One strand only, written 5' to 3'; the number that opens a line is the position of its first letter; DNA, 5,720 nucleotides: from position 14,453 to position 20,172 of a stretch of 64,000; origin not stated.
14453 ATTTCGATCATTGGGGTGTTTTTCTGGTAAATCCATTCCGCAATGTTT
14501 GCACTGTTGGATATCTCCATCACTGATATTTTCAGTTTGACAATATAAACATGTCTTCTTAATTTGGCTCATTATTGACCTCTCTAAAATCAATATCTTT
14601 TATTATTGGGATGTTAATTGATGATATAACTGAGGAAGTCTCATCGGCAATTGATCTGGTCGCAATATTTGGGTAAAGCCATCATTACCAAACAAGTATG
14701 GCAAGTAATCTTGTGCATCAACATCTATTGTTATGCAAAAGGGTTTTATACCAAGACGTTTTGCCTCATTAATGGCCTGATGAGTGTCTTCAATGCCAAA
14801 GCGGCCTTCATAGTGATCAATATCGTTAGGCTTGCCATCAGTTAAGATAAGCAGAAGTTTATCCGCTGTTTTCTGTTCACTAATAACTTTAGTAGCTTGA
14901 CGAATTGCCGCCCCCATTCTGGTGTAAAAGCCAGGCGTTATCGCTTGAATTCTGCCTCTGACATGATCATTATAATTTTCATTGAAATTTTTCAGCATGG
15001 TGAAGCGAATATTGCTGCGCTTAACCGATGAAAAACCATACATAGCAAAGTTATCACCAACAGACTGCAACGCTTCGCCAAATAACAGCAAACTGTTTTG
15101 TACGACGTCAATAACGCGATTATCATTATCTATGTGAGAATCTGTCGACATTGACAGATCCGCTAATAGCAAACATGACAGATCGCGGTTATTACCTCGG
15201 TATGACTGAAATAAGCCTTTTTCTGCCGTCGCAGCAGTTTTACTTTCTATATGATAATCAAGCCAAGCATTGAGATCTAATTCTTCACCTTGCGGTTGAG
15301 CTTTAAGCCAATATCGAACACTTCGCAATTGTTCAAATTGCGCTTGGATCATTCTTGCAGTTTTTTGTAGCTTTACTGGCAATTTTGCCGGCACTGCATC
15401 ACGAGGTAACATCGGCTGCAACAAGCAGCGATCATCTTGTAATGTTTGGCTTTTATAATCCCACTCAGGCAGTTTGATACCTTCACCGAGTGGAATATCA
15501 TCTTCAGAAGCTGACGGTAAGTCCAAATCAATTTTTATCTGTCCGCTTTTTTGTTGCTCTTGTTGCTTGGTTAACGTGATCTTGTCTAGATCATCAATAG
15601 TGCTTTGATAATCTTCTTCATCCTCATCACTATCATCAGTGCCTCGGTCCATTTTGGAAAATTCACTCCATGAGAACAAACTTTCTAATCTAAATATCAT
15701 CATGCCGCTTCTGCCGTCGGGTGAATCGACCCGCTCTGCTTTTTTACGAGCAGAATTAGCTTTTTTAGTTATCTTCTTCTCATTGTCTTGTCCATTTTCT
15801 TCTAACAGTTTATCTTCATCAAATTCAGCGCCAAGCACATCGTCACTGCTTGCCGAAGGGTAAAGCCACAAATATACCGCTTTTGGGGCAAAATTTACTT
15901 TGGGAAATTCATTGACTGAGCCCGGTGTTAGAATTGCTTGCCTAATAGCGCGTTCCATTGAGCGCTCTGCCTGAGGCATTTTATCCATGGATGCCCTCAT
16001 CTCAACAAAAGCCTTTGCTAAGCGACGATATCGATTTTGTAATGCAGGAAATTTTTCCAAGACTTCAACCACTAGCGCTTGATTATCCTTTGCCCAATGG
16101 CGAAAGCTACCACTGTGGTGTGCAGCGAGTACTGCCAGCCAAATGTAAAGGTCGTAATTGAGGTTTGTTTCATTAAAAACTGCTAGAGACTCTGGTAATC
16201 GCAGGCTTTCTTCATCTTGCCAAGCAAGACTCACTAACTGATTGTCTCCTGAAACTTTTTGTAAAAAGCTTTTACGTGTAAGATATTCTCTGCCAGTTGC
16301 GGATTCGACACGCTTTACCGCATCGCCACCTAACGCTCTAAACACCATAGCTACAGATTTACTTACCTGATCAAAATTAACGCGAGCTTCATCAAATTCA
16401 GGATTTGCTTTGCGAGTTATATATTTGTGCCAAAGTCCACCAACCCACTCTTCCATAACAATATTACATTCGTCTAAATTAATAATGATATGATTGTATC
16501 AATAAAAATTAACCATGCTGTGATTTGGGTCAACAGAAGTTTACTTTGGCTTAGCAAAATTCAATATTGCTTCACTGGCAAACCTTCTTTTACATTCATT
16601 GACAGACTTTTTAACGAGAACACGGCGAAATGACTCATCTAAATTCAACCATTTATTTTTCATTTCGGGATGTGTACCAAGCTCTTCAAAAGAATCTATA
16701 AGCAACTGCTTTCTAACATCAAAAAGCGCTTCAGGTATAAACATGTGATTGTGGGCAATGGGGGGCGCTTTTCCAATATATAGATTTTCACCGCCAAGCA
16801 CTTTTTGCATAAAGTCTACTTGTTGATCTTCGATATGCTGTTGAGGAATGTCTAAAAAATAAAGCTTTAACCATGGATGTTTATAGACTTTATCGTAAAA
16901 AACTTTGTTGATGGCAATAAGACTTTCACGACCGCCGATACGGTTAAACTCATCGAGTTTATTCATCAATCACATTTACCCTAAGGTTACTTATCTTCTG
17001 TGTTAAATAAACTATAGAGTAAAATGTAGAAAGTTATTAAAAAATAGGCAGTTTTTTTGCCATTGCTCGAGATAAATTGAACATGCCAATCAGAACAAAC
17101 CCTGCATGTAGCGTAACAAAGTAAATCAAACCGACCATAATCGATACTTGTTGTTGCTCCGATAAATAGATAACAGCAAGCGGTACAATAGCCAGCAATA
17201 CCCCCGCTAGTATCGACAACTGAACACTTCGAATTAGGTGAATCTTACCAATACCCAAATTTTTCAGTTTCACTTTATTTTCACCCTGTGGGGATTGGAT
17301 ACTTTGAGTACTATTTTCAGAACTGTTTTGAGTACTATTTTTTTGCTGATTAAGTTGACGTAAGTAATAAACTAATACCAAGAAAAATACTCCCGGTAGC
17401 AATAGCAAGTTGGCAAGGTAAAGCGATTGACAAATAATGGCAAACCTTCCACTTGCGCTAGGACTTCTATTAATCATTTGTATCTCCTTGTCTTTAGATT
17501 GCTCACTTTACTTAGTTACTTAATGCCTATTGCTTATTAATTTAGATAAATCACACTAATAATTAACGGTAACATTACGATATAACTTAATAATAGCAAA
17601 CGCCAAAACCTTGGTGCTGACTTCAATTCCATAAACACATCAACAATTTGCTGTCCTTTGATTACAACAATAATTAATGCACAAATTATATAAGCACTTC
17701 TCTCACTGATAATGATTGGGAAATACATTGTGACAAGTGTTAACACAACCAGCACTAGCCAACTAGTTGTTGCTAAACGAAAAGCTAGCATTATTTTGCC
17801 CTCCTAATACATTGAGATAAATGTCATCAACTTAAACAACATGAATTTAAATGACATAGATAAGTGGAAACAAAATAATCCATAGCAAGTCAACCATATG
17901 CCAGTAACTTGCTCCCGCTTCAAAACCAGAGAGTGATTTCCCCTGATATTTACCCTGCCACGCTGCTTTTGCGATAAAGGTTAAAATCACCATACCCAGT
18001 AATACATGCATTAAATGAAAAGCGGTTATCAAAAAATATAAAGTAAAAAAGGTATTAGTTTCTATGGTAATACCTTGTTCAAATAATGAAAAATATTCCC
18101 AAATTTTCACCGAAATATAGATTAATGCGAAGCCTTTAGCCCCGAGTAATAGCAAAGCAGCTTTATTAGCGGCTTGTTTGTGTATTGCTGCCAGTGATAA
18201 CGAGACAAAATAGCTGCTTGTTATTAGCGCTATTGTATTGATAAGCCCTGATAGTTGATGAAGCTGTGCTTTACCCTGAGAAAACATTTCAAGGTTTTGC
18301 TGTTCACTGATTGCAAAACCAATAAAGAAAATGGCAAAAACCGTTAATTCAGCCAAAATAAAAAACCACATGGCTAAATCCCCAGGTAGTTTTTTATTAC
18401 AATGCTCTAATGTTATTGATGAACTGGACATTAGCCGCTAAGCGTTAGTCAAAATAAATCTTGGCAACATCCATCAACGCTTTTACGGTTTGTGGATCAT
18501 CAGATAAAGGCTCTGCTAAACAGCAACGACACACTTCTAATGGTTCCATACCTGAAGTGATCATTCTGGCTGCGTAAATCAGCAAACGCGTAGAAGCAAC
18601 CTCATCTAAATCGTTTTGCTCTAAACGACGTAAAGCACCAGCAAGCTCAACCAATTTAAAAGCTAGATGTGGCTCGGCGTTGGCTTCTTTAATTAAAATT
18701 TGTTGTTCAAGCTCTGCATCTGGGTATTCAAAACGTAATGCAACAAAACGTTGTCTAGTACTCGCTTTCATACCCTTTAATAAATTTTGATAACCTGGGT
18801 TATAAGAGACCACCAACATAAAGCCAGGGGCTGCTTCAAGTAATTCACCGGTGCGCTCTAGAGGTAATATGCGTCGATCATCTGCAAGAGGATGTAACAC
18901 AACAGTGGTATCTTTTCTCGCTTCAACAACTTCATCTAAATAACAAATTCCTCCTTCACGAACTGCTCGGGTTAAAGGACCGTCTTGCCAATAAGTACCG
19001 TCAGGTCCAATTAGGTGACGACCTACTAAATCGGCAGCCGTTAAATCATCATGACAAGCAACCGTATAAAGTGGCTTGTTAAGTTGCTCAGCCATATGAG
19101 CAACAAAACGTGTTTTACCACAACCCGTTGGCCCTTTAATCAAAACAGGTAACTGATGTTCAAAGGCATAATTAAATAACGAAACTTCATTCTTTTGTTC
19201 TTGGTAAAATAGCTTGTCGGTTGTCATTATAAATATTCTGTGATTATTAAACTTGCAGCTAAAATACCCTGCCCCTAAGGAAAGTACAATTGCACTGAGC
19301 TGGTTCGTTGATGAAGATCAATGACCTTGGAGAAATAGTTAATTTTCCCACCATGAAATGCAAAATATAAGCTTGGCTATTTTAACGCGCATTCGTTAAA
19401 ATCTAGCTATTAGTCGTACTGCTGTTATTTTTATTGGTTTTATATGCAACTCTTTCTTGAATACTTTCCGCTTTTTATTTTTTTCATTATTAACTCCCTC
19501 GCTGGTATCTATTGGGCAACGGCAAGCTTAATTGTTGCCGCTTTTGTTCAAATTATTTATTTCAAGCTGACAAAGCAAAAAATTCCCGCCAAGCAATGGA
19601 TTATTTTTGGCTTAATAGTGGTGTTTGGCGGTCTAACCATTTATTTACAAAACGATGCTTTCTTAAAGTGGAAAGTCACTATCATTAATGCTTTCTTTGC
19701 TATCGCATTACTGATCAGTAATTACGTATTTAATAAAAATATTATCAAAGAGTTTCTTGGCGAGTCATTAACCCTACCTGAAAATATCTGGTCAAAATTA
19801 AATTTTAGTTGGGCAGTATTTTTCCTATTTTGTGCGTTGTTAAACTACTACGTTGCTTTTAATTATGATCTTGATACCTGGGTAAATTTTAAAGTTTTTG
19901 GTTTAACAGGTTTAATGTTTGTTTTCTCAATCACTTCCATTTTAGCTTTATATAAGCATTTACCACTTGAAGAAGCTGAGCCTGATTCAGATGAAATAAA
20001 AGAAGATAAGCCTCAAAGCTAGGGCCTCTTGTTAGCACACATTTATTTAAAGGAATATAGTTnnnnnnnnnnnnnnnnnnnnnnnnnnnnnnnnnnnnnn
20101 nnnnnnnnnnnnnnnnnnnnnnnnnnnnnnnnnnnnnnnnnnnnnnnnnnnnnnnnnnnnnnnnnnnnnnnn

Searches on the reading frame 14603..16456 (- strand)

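Call 29: search_protein_families(library=pfam, proteins=[window:14603-16456:-], max_evalue=0.00001)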
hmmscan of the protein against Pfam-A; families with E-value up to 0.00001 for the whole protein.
window:14603-16456:- (617 aa): 1 family
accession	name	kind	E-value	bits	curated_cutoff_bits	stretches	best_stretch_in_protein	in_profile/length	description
PF00092.34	VWA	-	1.1e-07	32.6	23.8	1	447-580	19-142/174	von Willebrand factor type A domain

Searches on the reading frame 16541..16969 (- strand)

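Call 29: search_protein_families(library=pfam, proteins=[window:16541-16969:-], max_evalue=0.00001)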
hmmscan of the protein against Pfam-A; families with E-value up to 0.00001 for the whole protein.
window:16541-16969:- (142 aa): 1 family
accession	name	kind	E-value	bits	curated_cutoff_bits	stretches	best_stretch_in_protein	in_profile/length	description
PF01152.27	Bac_globin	-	4.7e-07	30.5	21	1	8-105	3-106/121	Bacterial-like globin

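Call 62: search_protein_families(library=ncbifam, proteins=[window:16541-16966:-], max_evalue=1e-10)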
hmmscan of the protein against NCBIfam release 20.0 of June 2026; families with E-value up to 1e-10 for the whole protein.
window:16541-16966:- (141 aa): 0 families

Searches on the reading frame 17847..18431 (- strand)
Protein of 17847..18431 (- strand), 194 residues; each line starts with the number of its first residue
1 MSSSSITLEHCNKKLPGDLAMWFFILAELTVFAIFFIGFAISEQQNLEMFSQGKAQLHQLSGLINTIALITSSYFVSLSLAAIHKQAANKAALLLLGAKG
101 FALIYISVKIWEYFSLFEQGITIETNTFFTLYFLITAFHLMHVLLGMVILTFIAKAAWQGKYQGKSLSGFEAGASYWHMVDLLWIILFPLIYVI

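Call 29: search_protein_families(library=pfam, proteins=[window:17847-18431:-], max_evalue=0.00001)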
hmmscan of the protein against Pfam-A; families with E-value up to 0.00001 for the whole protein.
window:17847-18431:- (194 aa): 1 family
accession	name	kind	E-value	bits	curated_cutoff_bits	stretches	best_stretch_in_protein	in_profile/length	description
PF00510.24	COX3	-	3.5e-14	53.7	23.8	1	19-193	78-255/258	Cytochrome c oxidase subunit III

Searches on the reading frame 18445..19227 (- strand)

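Call 29: search_protein_families(library=pfam, proteins=[window:18445-19227:-], max_evalue=0.00001)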
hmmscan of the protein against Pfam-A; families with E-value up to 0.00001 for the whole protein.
window:18445-19227:- (260 aa): 2 families
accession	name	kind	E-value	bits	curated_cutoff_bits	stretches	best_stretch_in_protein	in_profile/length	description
PF07728.20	AAA_5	-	4.5e-37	127.6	22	1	27-161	1-139/139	AAA domain (dynein-related subfamily)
PF08406.16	CbbQ_C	-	3.7e-28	98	20.6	1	174-256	1-83/85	CbbQ/NirQ/NorQ C-terminal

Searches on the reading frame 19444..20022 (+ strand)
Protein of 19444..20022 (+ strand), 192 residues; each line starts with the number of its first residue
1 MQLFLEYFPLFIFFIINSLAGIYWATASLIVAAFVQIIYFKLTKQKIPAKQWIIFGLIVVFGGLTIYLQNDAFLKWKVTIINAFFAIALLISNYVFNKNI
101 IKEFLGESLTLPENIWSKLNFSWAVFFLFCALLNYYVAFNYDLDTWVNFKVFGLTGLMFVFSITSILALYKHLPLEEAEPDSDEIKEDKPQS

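Call 29: search_protein_families(library=pfam, proteins=[window:19444-20022:+], max_evalue=0.00001)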
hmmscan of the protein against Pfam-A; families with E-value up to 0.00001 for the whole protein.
window:19444-20022:+ (192 aa): 1 family
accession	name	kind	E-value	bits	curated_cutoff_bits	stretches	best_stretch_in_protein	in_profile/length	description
PF04279.20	IspA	-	2.1e-60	204.4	28.7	1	1-174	1-174/176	Intracellular septation protein A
